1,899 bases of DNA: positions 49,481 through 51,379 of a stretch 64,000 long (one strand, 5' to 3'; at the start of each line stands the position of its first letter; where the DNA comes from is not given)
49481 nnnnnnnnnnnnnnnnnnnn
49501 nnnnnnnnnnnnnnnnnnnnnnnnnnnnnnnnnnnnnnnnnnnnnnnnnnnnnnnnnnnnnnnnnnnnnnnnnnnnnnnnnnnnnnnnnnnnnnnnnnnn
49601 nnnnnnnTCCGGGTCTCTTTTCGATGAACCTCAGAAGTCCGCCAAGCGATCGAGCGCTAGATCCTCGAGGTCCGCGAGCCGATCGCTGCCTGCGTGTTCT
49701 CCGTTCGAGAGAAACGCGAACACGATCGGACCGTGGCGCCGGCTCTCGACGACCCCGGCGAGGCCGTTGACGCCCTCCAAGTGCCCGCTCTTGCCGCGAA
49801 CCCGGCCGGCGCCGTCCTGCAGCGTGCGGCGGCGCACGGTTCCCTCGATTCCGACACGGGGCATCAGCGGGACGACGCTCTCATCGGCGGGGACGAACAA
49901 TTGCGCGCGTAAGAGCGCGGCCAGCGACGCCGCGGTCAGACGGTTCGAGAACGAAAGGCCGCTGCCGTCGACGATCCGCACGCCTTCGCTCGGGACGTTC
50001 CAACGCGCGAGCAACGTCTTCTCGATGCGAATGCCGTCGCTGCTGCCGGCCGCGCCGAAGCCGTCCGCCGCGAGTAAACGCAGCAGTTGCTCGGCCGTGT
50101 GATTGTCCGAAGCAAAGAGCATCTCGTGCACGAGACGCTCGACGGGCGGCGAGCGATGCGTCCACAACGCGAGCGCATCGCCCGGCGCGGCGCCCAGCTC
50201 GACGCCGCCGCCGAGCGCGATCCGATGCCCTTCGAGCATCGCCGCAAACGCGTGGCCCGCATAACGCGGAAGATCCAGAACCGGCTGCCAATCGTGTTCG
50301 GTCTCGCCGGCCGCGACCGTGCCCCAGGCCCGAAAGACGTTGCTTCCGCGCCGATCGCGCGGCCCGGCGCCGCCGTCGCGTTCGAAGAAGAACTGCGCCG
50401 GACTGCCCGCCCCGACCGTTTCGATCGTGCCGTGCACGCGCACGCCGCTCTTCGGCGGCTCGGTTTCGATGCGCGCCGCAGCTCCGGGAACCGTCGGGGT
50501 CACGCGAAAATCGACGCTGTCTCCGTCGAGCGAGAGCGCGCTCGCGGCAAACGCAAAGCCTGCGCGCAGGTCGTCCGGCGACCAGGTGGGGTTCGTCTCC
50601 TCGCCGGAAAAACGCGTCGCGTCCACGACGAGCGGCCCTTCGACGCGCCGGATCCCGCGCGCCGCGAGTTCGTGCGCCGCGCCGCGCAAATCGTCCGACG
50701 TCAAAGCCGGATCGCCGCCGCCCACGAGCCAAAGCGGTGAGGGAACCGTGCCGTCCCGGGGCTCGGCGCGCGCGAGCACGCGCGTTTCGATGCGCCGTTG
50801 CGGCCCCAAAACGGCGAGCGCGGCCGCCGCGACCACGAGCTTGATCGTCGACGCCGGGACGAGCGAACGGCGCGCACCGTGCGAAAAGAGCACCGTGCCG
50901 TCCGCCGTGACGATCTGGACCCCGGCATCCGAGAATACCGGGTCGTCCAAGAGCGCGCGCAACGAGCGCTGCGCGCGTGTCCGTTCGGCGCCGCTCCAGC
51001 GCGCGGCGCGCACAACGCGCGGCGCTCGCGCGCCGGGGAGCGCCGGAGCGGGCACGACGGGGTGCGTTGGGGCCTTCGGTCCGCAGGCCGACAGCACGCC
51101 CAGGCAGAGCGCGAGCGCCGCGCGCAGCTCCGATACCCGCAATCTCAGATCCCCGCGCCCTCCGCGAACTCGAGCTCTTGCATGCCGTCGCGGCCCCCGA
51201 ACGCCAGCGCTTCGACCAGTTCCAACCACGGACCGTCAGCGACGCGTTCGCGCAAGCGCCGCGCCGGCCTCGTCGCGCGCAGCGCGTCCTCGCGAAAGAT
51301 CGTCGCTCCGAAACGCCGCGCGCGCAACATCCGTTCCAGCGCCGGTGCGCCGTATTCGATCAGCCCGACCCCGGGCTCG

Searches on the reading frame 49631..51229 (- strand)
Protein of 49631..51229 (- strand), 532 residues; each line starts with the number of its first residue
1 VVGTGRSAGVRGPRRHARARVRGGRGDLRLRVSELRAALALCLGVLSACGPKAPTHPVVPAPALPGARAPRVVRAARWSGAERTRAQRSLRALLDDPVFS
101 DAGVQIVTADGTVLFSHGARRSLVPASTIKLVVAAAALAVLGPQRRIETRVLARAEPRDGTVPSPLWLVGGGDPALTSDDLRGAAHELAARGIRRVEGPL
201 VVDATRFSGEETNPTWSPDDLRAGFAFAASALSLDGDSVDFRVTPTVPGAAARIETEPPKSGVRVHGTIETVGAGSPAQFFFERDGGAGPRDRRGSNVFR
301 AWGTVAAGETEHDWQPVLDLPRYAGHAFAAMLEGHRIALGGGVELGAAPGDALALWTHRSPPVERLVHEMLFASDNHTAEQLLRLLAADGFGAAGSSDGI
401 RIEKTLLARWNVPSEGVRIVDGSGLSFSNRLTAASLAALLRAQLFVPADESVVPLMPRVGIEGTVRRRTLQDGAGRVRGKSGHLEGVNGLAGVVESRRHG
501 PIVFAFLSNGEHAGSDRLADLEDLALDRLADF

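Call 41: search_protein_families(library=ncbifam, proteins=[window:49631-51229:-], max_evalue=1e-10)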
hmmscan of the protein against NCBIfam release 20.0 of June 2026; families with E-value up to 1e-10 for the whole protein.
window:49631-51229:- (532 aa): 2 families
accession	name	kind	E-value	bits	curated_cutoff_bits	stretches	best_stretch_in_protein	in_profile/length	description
TIGR00666.1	PBP4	equivalog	6e-61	206.3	107.8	1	111-510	2-397/397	D-alanyl-D-alanine carboxypeptidase/D-alanyl-D-alanine endopeptidase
NF008322.0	PRK11113.1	equivalog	7.2e-43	146.8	527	1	117-505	52-442/477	serine-type D-Ala-D-Ala carboxypeptidase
